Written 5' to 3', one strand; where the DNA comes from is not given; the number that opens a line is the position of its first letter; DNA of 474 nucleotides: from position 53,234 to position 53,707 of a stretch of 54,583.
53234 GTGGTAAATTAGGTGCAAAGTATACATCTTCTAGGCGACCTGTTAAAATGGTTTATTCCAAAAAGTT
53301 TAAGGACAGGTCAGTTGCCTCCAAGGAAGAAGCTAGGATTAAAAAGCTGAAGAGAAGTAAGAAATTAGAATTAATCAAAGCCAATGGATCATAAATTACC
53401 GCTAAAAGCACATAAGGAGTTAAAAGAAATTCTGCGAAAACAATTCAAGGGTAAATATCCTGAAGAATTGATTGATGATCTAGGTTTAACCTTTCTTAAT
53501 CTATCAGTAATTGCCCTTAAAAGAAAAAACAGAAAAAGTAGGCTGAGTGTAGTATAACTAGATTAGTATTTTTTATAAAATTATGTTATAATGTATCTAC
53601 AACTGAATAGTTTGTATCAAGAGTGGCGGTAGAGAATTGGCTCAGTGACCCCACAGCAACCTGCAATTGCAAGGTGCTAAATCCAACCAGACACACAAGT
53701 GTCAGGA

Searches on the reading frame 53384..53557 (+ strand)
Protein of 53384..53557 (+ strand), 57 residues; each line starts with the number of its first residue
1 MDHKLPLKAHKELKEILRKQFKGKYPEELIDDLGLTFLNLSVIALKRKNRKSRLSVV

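Call 9: search_protein_families(library=pfam, proteins=[window:53384-53557:+], max_evalue=0.01)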
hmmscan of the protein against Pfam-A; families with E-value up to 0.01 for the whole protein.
window:53384-53557:+ (57 aa): 0 families

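Call 30: search_protein_families(library=ncbifam, proteins=[window:53384-53557:+], max_evalue=1)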
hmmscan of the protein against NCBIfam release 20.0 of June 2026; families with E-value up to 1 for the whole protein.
window:53384-53557:+ (57 aa): 2 families
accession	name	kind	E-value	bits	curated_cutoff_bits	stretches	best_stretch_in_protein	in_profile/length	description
NF006798.0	PRK09301.1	equivalog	0.042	13.9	110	1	7-33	21-47/105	circadian clock protein KaiB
TIGR02654.1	circ_KaiB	equivalog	0.062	13.4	145.3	1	7-33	18-44/87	circadian clock protein KaiB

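Call 94: search_protein_families(library=padloc, proteins=[window:53384-53557:+], max_evalue=0.001)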
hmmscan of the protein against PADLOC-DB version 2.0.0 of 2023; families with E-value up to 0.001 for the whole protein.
window:53384-53557:+ (57 aa): 0 families

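Call 106: search_protein_families(library=phrogs, proteins=[window:53384-53557:+], max_evalue=0.01)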
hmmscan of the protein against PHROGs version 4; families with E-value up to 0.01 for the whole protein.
window:53384-53557:+ (57 aa): 0 families
